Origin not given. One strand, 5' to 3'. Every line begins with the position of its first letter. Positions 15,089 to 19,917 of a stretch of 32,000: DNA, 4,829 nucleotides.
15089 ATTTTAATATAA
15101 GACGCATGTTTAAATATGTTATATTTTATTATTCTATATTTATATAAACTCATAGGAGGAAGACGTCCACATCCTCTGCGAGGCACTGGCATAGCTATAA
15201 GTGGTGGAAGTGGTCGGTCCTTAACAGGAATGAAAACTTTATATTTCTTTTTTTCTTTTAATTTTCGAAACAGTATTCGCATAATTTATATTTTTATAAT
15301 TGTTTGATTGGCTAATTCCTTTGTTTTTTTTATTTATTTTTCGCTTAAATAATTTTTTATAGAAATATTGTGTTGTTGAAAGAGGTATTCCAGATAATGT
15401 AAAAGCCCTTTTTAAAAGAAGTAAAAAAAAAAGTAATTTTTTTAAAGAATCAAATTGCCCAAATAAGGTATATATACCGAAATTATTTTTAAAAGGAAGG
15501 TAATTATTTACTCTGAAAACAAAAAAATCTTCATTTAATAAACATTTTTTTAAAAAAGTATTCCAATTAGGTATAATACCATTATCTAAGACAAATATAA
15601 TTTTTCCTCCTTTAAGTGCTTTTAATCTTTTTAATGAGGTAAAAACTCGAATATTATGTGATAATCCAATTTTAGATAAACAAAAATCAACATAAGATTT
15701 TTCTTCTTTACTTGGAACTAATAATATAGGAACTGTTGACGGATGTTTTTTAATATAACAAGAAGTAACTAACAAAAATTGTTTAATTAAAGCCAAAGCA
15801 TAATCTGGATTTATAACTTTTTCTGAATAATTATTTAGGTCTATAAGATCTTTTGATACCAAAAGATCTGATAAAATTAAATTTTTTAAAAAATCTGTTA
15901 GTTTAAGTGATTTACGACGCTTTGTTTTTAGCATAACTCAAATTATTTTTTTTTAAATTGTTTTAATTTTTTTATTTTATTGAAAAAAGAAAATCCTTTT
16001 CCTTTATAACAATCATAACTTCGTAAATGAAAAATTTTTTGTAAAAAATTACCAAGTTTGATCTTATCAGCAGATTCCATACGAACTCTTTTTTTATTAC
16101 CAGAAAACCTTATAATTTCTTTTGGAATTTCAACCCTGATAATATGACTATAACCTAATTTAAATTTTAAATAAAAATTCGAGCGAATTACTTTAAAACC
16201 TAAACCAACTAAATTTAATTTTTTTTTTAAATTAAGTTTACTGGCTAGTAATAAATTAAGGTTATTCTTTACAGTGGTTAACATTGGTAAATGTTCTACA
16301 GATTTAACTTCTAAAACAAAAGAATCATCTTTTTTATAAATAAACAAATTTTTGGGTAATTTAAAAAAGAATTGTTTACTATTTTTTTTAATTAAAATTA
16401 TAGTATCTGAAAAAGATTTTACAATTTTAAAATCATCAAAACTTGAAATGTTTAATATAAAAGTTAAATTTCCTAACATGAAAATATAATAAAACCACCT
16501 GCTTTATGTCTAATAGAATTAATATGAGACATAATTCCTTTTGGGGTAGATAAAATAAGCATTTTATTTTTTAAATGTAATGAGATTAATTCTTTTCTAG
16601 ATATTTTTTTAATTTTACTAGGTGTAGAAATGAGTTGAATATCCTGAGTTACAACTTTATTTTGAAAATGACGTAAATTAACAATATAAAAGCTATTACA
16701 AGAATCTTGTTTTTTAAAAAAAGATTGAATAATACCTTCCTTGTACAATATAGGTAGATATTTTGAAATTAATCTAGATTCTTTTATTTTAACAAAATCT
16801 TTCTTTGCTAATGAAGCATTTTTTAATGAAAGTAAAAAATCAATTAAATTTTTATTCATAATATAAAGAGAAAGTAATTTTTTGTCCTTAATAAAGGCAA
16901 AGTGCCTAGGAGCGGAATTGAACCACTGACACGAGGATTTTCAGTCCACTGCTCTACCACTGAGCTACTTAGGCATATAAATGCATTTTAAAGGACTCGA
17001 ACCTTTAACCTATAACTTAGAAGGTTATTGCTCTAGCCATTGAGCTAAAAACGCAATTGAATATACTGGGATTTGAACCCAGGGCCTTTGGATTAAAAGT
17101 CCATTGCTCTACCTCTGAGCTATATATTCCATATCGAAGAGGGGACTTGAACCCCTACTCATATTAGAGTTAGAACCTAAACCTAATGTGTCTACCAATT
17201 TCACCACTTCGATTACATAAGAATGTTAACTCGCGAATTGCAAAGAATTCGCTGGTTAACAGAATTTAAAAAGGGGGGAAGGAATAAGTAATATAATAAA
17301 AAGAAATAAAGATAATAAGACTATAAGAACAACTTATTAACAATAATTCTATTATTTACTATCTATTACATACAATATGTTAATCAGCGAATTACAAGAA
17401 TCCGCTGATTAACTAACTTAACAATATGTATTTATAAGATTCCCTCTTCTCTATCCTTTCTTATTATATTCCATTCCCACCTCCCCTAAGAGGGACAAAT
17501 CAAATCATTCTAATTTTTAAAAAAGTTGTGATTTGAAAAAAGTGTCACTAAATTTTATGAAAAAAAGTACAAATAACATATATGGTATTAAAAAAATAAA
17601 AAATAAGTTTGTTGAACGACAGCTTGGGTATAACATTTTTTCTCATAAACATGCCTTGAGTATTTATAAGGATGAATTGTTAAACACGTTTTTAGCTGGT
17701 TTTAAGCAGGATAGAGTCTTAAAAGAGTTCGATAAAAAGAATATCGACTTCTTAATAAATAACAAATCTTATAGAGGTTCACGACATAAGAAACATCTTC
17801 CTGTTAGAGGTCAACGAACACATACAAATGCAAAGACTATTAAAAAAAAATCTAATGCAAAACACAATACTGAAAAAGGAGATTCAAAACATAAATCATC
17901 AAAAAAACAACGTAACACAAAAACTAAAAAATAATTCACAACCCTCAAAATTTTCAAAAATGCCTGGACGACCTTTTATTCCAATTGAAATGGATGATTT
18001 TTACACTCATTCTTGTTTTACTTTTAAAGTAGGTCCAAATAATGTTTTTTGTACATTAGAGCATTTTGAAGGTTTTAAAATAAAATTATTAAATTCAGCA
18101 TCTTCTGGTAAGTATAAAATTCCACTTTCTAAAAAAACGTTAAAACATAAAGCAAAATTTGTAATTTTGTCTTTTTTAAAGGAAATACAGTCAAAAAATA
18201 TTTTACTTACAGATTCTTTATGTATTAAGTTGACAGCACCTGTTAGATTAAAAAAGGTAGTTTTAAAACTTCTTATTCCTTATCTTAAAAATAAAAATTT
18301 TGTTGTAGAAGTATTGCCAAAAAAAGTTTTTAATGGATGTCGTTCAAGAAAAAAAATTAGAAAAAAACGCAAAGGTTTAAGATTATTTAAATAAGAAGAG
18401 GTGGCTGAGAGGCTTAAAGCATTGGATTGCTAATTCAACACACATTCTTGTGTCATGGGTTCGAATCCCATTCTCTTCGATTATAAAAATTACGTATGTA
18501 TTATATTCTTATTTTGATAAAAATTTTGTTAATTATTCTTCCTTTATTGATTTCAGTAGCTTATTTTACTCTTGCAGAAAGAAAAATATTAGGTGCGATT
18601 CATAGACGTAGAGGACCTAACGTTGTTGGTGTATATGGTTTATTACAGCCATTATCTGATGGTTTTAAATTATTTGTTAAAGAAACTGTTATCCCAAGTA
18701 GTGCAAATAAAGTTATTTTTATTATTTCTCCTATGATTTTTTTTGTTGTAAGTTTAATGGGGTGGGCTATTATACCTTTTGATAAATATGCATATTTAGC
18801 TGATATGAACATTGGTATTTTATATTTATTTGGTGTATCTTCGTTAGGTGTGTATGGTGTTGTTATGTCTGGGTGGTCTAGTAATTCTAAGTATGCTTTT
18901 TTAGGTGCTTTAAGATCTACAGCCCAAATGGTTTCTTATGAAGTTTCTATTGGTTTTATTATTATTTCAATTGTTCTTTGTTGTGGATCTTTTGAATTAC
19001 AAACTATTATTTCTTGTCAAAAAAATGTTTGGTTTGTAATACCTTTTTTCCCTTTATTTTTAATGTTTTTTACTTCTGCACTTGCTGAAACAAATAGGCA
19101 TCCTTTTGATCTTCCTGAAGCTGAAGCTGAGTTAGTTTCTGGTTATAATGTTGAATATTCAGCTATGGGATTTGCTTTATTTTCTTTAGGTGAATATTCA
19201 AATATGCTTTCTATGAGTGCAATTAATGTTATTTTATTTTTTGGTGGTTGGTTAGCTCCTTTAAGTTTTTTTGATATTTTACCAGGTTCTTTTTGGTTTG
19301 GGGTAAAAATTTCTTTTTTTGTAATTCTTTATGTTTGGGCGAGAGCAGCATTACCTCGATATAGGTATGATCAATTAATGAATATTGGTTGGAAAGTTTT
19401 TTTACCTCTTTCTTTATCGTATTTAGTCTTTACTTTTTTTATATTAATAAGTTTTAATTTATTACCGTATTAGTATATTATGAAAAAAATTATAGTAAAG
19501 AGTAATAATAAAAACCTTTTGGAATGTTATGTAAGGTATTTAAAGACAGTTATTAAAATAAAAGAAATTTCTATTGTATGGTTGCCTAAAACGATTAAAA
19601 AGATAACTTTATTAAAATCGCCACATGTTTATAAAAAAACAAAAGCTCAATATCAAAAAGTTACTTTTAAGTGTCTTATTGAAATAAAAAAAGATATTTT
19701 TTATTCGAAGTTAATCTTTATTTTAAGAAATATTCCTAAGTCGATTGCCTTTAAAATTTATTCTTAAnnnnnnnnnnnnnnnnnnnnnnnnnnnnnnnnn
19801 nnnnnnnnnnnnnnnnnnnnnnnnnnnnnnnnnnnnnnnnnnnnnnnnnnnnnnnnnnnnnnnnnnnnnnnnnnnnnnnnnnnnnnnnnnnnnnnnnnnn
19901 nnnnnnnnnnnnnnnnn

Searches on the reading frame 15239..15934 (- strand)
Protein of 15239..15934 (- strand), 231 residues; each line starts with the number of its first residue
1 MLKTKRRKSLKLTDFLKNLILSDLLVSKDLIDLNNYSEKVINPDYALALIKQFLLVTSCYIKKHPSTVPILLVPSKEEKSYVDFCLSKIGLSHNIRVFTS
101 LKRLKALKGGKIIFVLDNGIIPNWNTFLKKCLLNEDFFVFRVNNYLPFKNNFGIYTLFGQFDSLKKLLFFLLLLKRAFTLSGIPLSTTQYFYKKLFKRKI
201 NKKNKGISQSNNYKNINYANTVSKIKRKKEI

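Call 31: search_protein_families(library=pfam, proteins=[window:15239-15934:-], max_evalue=0.01)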
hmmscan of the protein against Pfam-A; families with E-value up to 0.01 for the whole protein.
window:15239-15934:- (231 aa): 2 families
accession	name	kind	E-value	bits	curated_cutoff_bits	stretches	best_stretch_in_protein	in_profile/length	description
PF06556.16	ASFV_p27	-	1.4e-05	25.6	25.4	1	78-146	12-81/131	IAP-like protein p27 C-terminus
PF20790.2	Reov_VP3_GTase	-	0.0097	15.7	27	0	4-58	32-87/264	Reovirus VP3 protein, guanylyltransferase (GTase)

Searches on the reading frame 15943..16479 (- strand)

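Call 31: search_protein_families(library=pfam, proteins=[window:15943-16479:-], max_evalue=0.01)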
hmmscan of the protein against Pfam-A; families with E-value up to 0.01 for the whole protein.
window:15943-16479:- (178 aa): 1 family
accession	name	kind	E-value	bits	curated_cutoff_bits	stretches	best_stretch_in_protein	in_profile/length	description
PF00347.28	Ribosomal_L6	-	4.7e-05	24.5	27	1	97-164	7-78/80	Ribosomal protein L6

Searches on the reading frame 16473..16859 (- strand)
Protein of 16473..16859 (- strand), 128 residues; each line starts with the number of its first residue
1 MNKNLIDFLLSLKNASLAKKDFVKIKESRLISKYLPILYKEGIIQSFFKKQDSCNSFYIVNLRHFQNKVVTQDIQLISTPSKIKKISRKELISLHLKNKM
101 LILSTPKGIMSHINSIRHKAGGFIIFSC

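Call 32: search_protein_families(library=pfam, proteins=[window:16473-16859:-], max_evalue=0.1)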
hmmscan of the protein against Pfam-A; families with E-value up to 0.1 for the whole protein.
window:16473-16859:- (128 aa): 3 families
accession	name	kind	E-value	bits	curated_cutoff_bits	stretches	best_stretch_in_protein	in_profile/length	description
PF00410.24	Ribosomal_S8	-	2.7e-17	63.4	24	1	5-125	3-122/126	Ribosomal protein S8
PF22376.2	PSV_trans_reg_dom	-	0.015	16.2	27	0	7-49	22-61/81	PSV, transcriptional regulator domain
PF01285.24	TEA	-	0.019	15.7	25.1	1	82-118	31-67/68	TEA/ATTS domain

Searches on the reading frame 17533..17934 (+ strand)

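Call 32: search_protein_families(library=pfam, proteins=[window:17533-17934:+], max_evalue=0.1)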
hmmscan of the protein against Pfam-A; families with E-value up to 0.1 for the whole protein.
window:17533-17934:+ (133 aa): 2 families
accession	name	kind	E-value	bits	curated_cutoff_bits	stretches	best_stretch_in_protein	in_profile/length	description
PF00416.27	Ribosomal_S13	-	3.2e-09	37.7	31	1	63-102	89-128/128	Ribosomal protein S13/S18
PF17424.7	DUF5411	-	0.07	13.5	30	0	7-62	26-81/134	Family of unknown function (DUF5411)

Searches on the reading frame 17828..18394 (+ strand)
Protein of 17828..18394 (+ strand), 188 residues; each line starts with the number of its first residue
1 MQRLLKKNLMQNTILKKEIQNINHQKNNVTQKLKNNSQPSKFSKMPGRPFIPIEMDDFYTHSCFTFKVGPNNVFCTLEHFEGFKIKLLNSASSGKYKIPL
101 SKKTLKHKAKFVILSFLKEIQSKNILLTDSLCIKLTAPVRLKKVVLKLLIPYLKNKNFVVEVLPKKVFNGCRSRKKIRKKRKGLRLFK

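Call 6: search_protein_families(library=pfam, proteins=[window:17828-18394:+], max_evalue=1)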
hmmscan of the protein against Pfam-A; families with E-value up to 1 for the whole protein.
window:17828-18394:+ (188 aa): 1 family
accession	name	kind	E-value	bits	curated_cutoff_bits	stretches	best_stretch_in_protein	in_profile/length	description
PF10458.14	Val_tRNA-synt_C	-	0.87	10.3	25.9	0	15-37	9-31/66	Valyl tRNA synthetase tRNA binding arm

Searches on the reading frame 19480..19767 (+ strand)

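Call 6: search_protein_families(library=pfam, proteins=[window:19480-19767:+], max_evalue=1)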
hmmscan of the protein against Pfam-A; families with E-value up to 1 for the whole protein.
window:19480-19767:+ (95 aa): 2 families
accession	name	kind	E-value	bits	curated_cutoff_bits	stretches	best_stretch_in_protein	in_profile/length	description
PF00338.27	Ribosomal_S10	-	3.4e-13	50.1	21.2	1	4-93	2-97/98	Ribosomal protein S10p/S20e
PF08732.16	HIM1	-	0.089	12.8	28.7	1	3-77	92-167/169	HIM1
